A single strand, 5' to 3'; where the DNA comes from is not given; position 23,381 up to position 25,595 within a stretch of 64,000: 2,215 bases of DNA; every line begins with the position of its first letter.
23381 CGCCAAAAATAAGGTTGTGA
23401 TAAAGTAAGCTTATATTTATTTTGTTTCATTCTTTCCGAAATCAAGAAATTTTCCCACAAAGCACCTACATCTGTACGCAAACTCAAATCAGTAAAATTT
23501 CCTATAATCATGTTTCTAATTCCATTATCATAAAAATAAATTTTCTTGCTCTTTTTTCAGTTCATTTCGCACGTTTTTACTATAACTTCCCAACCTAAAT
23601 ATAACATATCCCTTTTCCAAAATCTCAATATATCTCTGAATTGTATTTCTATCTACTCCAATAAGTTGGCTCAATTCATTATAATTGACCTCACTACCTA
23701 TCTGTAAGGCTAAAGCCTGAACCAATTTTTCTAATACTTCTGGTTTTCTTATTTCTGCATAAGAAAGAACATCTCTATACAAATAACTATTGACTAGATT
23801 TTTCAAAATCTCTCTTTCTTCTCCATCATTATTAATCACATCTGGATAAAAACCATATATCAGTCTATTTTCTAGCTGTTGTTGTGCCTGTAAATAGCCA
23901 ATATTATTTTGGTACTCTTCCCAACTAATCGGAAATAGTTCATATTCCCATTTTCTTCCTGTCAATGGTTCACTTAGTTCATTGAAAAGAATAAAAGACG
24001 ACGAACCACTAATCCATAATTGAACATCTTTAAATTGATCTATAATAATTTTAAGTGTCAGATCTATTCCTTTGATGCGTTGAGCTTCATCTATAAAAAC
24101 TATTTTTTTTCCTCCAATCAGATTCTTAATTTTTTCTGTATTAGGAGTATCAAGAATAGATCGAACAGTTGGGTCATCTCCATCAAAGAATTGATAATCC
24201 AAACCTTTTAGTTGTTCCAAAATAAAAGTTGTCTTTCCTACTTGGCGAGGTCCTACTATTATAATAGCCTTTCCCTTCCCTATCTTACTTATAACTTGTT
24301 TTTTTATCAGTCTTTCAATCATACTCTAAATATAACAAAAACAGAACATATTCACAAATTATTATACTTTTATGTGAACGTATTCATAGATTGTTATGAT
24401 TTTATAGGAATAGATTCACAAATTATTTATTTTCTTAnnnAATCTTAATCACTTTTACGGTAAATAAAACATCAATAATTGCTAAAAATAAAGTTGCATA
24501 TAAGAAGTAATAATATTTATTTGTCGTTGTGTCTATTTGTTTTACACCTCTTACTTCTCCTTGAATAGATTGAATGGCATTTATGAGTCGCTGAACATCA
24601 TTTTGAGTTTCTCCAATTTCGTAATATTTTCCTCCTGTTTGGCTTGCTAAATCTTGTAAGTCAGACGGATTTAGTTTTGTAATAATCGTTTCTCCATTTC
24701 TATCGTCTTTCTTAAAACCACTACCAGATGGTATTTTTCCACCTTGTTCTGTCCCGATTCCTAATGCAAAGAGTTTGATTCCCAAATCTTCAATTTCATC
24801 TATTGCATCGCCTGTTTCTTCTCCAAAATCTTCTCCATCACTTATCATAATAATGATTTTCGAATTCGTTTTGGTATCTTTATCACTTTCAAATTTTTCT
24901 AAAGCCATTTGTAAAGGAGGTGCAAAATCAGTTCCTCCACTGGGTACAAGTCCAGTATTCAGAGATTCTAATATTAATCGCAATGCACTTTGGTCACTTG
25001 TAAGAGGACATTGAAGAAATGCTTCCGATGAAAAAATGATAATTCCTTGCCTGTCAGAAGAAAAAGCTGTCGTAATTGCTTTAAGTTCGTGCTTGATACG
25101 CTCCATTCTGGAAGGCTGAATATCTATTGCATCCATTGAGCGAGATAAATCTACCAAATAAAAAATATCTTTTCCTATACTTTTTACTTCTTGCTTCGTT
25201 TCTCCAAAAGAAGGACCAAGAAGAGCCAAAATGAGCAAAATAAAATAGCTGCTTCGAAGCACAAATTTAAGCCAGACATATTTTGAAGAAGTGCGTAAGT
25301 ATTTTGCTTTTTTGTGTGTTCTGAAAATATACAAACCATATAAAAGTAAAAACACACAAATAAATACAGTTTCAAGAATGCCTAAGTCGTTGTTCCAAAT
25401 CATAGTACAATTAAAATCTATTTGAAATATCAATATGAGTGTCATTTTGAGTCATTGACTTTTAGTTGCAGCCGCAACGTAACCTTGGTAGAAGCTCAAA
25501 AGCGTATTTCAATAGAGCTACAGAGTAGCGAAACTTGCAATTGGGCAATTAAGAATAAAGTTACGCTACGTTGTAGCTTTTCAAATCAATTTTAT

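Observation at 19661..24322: AT-rich island encoding a 1126-aa sacsin/NOV-like GHKL ATPase giant protein next to a split DUF4143 AAA+ ATPase: candidate conflict/defence module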

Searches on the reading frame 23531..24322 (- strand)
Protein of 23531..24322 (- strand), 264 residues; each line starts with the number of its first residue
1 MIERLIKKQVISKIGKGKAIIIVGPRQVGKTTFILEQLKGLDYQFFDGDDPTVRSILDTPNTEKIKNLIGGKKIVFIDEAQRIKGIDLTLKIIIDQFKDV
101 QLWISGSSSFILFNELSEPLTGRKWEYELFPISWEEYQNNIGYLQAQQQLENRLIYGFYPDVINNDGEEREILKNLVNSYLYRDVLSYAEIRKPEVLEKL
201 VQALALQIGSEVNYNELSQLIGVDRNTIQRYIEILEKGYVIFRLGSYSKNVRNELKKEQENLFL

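Call 6: search_protein_families(library=pfam, proteins=[window:23531-24322:-], max_evalue=0.01)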
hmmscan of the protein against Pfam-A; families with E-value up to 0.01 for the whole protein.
window:23531-24322:- (264 aa): 5 families
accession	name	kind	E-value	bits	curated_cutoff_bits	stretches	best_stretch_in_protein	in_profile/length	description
PF13173.12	AAA_14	-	1.1e-29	103.4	27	1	17-137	2-128/129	AAA domain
PF13635.12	DUF4143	-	1.5e-17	64.3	28.1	1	183-259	2-78/160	Domain of unknown function (DUF4143)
PF13401.12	AAA_22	-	8.1e-05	23.4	27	0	18-64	6-46/130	AAA domain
PF08279.18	HTH_11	-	0.0005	20.3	25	1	200-237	5-41/55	HTH domain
PF00004.35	AAA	-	0.0065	17.4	21.2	0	20-85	1-71/131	ATPase family associated with various cellular activities (AAA)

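Call 7: search_protein_families(library=padloc, proteins=[window:23531-24322:-], max_evalue=0.01)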
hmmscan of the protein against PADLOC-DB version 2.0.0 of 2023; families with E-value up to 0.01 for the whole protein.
window:23531-24322:- (264 aa): 9 families
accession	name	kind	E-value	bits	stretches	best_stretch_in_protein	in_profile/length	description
PDLC04789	PDC-S01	-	1.1e-107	358.3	1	1-263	1-265/375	-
PDLC04790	PDC-S01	-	5.8e-44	148.5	1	1-258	11-284/422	-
PDLC04787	PDC-S01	-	1.2e-40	137.7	1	1-258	10-289/412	-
PDLC04791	PDC-S01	-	3.5e-23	79.9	1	1-251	1-265/395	-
PDLC04788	PDC-S01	-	2.9e-12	44.3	2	16-153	18-166/448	-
PDLC04786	PDC-S01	-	7.9e-10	36.1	1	16-152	19-168/439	-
PDLC04792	PDC-S01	-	6.6e-09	32.9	1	1-143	1-157/452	-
PDLC01857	CARF3--CARF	-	0.0017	16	1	203-249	135-181/201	-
PDLC04140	mad8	-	0.0055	14.3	1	9-191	19-123/314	mads_8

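Call 10: search_protein_families(library=ncbifam, proteins=[window:23531-24322:-], max_evalue=0.01)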
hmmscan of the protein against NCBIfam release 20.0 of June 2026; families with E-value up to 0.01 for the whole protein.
window:23531-24322:- (264 aa): 0 families

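Call 80: list_cluster_members(proteins=[P0001, P0002, window:23531-24322:-, window:24441-25445:-])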
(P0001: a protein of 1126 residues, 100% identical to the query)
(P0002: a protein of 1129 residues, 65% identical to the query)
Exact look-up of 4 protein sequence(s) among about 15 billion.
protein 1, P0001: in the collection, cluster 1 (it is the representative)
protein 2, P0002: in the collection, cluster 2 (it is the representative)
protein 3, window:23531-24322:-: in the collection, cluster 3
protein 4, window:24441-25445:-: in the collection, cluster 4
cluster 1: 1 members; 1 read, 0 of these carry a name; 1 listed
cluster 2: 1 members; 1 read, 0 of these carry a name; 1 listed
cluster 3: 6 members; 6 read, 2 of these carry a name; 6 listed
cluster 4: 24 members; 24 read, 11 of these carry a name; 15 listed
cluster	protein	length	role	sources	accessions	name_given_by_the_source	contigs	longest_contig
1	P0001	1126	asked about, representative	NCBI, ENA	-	-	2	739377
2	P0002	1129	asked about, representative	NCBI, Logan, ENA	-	-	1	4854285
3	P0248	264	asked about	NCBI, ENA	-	-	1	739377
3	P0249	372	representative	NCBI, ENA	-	-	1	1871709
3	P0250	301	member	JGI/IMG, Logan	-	hypothetical protein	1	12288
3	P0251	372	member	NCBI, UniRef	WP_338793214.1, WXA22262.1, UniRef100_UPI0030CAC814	ATP-binding protein [Bernardetia sp. MNP-M8] | ATP-binding protein n=1 Tax=Bernardetia sp. MNP-M8 TaxID=3127470 RepID=UPI0030CAC814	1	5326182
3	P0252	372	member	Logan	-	-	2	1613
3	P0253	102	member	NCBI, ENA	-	-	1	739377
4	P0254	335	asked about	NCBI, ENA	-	-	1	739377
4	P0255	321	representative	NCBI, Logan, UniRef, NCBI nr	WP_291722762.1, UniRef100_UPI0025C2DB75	vWA domain-containing protein [Bernardetia sp.] | vWA domain-containing protein n=1 Tax=Bernardetia sp. TaxID=1937974 RepID=UPI0025C2DB75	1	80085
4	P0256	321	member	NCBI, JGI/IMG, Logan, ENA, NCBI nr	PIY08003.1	MAG: aerotolerance regulator BatB [Flexibacter sp. CG_4_10_14_3_um_filter_32_15]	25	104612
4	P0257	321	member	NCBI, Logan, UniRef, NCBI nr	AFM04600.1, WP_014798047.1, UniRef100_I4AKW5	Mg-chelatase subunit ChlD [Bernardetia litoralis DSM 6794] | Mg-chelatase subunit ChlD n=1 Tax=Bernardetia litoralis (strain ATCC 23117 / DSM 6794 / ... | VWA domain-containing protein [Bernardetia litoralis]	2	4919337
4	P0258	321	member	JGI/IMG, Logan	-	Ca-activated chloride channel family protein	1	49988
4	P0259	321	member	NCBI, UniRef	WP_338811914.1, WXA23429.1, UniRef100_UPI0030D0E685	VWA domain-containing protein [Bernardetia sp. Wsw4-3y2] | vWA domain-containing protein n=1 Tax=Bernardetia sp. Wsw4-3y2 TaxID=3127471 ...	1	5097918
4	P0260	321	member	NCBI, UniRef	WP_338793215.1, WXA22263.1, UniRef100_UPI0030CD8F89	VWA domain-containing protein [Bernardetia sp. MNP-M8] | vWA domain-containing protein n=1 Tax=Bernardetia sp. MNP-M8 TaxID=3127470 ...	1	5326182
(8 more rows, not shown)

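Call 89: search_protein_families(library=padloc, proteins=[L084:11419-12450:-, L084:12694-13695:+, L084:13984-14319:+, L085:11061-11771:+, L085:11771-12523:+, L085:12522-13484:-, L085:14570-14851:-, L085:14907-15986:-, L087:11040-11819:+, L084:14539-17478:-], max_evalue=0.001)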
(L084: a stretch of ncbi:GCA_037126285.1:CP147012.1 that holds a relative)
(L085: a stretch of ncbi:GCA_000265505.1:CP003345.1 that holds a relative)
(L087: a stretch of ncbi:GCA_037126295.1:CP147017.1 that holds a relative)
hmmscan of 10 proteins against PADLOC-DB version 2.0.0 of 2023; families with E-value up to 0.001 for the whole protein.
L084:11419-12450:- (344 aa): 0 families

L084:12694-13695:+ (334 aa): 0 families

L084:13984-14319:+ (112 aa): 0 families

L085:11061-11771:+ (237 aa): 1 family
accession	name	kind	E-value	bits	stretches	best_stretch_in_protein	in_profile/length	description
PDLC03402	REase_II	-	2.3e-49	166.6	1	3-236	12-256/527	Type II restriction enzyme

L085:11771-12523:+ (251 aa): 1 family
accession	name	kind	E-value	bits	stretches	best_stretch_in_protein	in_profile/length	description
PDLC03402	REase_II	-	8e-28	95.5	1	31-251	303-527/527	Type II restriction enzyme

L085:12522-13484:- (321 aa): 63 families (the best 25 are shown)
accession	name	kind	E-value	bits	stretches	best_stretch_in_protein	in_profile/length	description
PDLC03272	MTase_II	-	1.1e-113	378.4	1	1-320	75-389/407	Type II methyltransferase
PDLC03217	MTase_II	-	7.5e-96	320.1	1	2-317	386-697/703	Type II methyltransferase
PDLC02653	DrmMII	-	6e-79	263.4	1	2-319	6-311/333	DrmMII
PDLC03361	MTase_II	-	6.8e-76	253.9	1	1-319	87-435/455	Type II methyltransferase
PDLC03378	MTase_II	-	2.7e-74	248.5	1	1-320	3-329/344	Type II methyltransferase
PDLC03242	MTase_II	-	7.8e-62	207.5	1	2-315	102-393/409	Type II methyltransferase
PDLC03716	oMTase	-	1.1e-59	200.3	1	1-321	39-339/349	orphan methyltransferase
PDLC03269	MTase_II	-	6.3e-56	188.3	2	2-205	5-200/437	Type II methyltransferase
PDLC00027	DruM2|DruM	-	2.5e-52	176.5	2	1-191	12-190/361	DNA cytosine methylase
PDLC00026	DruM2|DruM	-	2e-49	167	1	2-319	6-316/336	DNA cytosine methylase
PDLC03234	MTase_II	-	2.6e-49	166.5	2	1-190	5-190/375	Type II methyltransferase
PDLC03326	MTase_II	-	1.2e-48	164.3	2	2-191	6-193/412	Type II methyltransferase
PDLC03734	oMTase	-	7.8e-48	161.5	1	3-178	6-172/444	orphan methyltransferase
PDLC00031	DruM2|DruM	-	1.6e-47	160.4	2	2-187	13-186/361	DNA cytosine methylase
PDLC00034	DruM2|DruM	-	9.9e-47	157.4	2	2-182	9-194/457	DNA cytosine methylase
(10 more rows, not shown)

L085:14570-14851:- (94 aa): 0 families

L085:14907-15986:- (360 aa): 10 families
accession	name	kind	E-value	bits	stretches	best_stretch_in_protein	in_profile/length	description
PDLC03963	SoFic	-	2.2e-114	380.6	1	5-355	12-358/361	-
PDLC04840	PDC-S04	-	1.6e-17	62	1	48-218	10-182/227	-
PDLC04966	PDC-S24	-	4.8e-17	60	1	85-243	213-372/497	-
PDLC04836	PDC-S04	-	4.7e-12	43.6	1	145-245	127-218/244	-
PDLC04839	PDC-S04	-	3.4e-10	37.9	1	141-254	90-202/205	-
PDLC04837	PDC-S04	-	7.1e-10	36.5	1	154-242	129-211/234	-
PDLC01044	Csa3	-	0.00024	19.1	0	285-343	130-187/194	Type I-A associated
PDLC01434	CasR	-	0.0003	18.7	1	289-349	126-184/191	"CAS-I,CAS-II,CAS-III,CAS-IV,CAS-V,CAS-VI; associated_signaling"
PDLC04838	PDC-S04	-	0.00061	17.6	0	177-202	131-156/209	-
PDLC01268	CasR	-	0.0007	17.6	0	295-349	128-178/179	"CAS-I,CAS-II,CAS-III,CAS-IV,CAS-V,CAS-VI; associated_signaling"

L087:11040-11819:+ (260 aa): 0 families

L084:14539-17478:- (980 aa): 0 families

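Call 90: search_protein_families(library=pfam, proteins=[L084:11419-12450:-, L084:12694-13695:+, L084:13984-14319:+, L085:11061-11771:+, L085:11771-12523:+, L085:14570-14851:-, L087:11040-11819:+, L084:14539-17478:-], max_evalue=0.01)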
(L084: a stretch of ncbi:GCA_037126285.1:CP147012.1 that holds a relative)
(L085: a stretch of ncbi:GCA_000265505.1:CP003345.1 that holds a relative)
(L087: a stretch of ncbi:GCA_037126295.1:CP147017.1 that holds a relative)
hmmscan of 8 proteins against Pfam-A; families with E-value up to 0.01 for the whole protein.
L084:11419-12450:- (344 aa): 1 family
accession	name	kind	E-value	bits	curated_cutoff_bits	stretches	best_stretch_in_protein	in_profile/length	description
PF01609.27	DDE_Tnp_1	-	0.00035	20.8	23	1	142-311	81-200/200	Transposase DDE domain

L084:12694-13695:+ (334 aa): 0 families

L084:13984-14319:+ (112 aa): 0 families

L085:11061-11771:+ (237 aa): 0 families

L085:11771-12523:+ (251 aa): 0 families

L085:14570-14851:- (94 aa): 0 families

L087:11040-11819:+ (260 aa): 0 families

L084:14539-17478:- (980 aa): 0 families

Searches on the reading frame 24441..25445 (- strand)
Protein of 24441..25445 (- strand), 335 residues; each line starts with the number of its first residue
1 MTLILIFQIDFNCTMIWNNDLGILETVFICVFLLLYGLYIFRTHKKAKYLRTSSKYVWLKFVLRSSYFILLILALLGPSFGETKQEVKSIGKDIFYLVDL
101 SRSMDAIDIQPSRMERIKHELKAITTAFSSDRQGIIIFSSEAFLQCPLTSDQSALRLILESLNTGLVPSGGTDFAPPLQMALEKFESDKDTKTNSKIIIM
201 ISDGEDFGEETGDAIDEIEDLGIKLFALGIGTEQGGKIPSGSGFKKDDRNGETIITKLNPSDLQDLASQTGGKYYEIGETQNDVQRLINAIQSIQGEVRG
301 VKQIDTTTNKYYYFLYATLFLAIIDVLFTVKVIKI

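Call 6: search_protein_families(library=pfam, proteins=[window:24441-25445:-], max_evalue=0.01)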
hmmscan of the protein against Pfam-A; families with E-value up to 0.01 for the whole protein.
window:24441-25445:- (335 aa): 4 families
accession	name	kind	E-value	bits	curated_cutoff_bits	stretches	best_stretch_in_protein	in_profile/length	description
PF13519.12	VWA_2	-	7.3e-18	65.6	27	1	96-205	3-107/107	von Willebrand factor type A domain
PF00092.34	VWA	-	2.7e-13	50.9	23.8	1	93-233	1-142/174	von Willebrand factor type A domain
PF13768.12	VWA_3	-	3.2e-06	27.7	27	1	93-234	2-137/155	von Willebrand factor type A domain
PF12575.13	Pox_EPC_I2-L1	-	0.0074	16.9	23.4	1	279-334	15-70/72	Poxvirus entry protein complex L1 and I2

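Call 7: search_protein_families(library=padloc, proteins=[window:24441-25445:-], max_evalue=0.01)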
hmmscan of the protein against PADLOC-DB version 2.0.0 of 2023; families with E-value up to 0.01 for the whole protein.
window:24441-25445:- (335 aa): 1 family
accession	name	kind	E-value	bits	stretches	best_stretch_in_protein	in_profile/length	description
PDLC01126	Cas5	-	0.0069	14.6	0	41-130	19-106/181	Cas5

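Call 10: search_protein_families(library=ncbifam, proteins=[window:24441-25445:-], max_evalue=0.01)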
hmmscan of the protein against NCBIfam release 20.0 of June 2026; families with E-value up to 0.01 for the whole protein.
window:24441-25445:- (335 aa): 7 families
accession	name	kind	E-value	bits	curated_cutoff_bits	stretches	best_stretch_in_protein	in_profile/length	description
NF047506.1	VWA_BatB_Lepto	exception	4.2e-43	147.7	350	1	48-321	37-321/324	VWA domain-containing protein BatB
NF047508.1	VWA_BatA_Lepto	exception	7e-24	84.4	380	1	55-235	52-233/315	VWA domain-containing protein BatA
TIGR03436.1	acidobact_VWFA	subfamily_domain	4.3e-08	33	81.25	1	104-292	73-279/324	VWA domain-containing protein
TIGR03788.1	marine_srt_targ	equivalog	2.8e-07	29.4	551.65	1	73-231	255-406/629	marine proteobacterial sortase target protein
NF010238.0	PRK13685.1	subfamily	1.4e-06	27.6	432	1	60-277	68-281/335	hypothetical protein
TIGR02442.1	Cob-chelat-sub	hypoth_equivalog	8.7e-06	24.5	779.45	1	84-228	465-606/641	putative cobaltochelatase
TIGR00868.1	hCaCC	subfamily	0.00091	17.1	900.85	1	97-231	310-439/863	calcium-activated chloride channel protein 1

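Call 89: search_protein_families(library=padloc, proteins=[L084:11419-12450:-, L084:12694-13695:+, L084:13984-14319:+, L085:11061-11771:+, L085:11771-12523:+, L085:12522-13484:-, L085:14570-14851:-, L085:14907-15986:-, L087:11040-11819:+, L084:14539-17478:-], max_evalue=0.001)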
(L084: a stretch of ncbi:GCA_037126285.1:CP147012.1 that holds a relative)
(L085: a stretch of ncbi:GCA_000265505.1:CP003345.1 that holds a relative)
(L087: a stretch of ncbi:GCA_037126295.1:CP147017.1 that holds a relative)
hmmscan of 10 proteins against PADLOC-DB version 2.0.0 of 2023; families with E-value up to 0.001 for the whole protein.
L084:11419-12450:- (344 aa): 0 families

L084:12694-13695:+ (334 aa): 0 families

L084:13984-14319:+ (112 aa): 0 families

L085:11061-11771:+ (237 aa): 1 family
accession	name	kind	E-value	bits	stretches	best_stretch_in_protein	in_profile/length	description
PDLC03402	REase_II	-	2.3e-49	166.6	1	3-236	12-256/527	Type II restriction enzyme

L085:11771-12523:+ (251 aa): 1 family
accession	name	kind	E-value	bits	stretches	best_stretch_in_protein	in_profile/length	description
PDLC03402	REase_II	-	8e-28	95.5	1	31-251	303-527/527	Type II restriction enzyme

L085:12522-13484:- (321 aa): 63 families (the best 25 are shown)
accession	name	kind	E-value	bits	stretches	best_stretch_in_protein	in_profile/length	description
PDLC03272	MTase_II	-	1.1e-113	378.4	1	1-320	75-389/407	Type II methyltransferase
PDLC03217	MTase_II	-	7.5e-96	320.1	1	2-317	386-697/703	Type II methyltransferase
PDLC02653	DrmMII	-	6e-79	263.4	1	2-319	6-311/333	DrmMII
PDLC03361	MTase_II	-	6.8e-76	253.9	1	1-319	87-435/455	Type II methyltransferase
PDLC03378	MTase_II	-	2.7e-74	248.5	1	1-320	3-329/344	Type II methyltransferase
PDLC03242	MTase_II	-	7.8e-62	207.5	1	2-315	102-393/409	Type II methyltransferase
PDLC03716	oMTase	-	1.1e-59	200.3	1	1-321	39-339/349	orphan methyltransferase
PDLC03269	MTase_II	-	6.3e-56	188.3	2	2-205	5-200/437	Type II methyltransferase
PDLC00027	DruM2|DruM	-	2.5e-52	176.5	2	1-191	12-190/361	DNA cytosine methylase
PDLC00026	DruM2|DruM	-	2e-49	167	1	2-319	6-316/336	DNA cytosine methylase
PDLC03234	MTase_II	-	2.6e-49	166.5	2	1-190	5-190/375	Type II methyltransferase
PDLC03326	MTase_II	-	1.2e-48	164.3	2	2-191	6-193/412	Type II methyltransferase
PDLC03734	oMTase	-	7.8e-48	161.5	1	3-178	6-172/444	orphan methyltransferase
PDLC00031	DruM2|DruM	-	1.6e-47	160.4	2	2-187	13-186/361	DNA cytosine methylase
PDLC00034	DruM2|DruM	-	9.9e-47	157.4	2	2-182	9-194/457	DNA cytosine methylase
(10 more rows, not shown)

L085:14570-14851:- (94 aa): 0 families

L085:14907-15986:- (360 aa): 10 families
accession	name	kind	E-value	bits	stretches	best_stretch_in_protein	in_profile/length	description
PDLC03963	SoFic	-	2.2e-114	380.6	1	5-355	12-358/361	-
PDLC04840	PDC-S04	-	1.6e-17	62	1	48-218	10-182/227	-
PDLC04966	PDC-S24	-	4.8e-17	60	1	85-243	213-372/497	-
PDLC04836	PDC-S04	-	4.7e-12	43.6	1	145-245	127-218/244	-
PDLC04839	PDC-S04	-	3.4e-10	37.9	1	141-254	90-202/205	-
PDLC04837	PDC-S04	-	7.1e-10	36.5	1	154-242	129-211/234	-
PDLC01044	Csa3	-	0.00024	19.1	0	285-343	130-187/194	Type I-A associated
PDLC01434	CasR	-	0.0003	18.7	1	289-349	126-184/191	"CAS-I,CAS-II,CAS-III,CAS-IV,CAS-V,CAS-VI; associated_signaling"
PDLC04838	PDC-S04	-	0.00061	17.6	0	177-202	131-156/209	-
PDLC01268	CasR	-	0.0007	17.6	0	295-349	128-178/179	"CAS-I,CAS-II,CAS-III,CAS-IV,CAS-V,CAS-VI; associated_signaling"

L087:11040-11819:+ (260 aa): 0 families

L084:14539-17478:- (980 aa): 0 families

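Call 90: search_protein_families(library=pfam, proteins=[L084:11419-12450:-, L084:12694-13695:+, L084:13984-14319:+, L085:11061-11771:+, L085:11771-12523:+, L085:14570-14851:-, L087:11040-11819:+, L084:14539-17478:-], max_evalue=0.01)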
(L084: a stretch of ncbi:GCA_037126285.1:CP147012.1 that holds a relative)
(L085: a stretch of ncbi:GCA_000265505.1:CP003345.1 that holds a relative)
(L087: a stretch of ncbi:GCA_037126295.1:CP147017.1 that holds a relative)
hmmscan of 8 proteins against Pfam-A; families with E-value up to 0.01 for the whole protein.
L084:11419-12450:- (344 aa): 1 family
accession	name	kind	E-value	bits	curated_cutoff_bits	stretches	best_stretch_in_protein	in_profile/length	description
PF01609.27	DDE_Tnp_1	-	0.00035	20.8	23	1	142-311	81-200/200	Transposase DDE domain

L084:12694-13695:+ (334 aa): 0 families

L084:13984-14319:+ (112 aa): 0 families

L085:11061-11771:+ (237 aa): 0 families

L085:11771-12523:+ (251 aa): 0 families

L085:14570-14851:- (94 aa): 0 families

L087:11040-11819:+ (260 aa): 0 families

L084:14539-17478:- (980 aa): 0 families
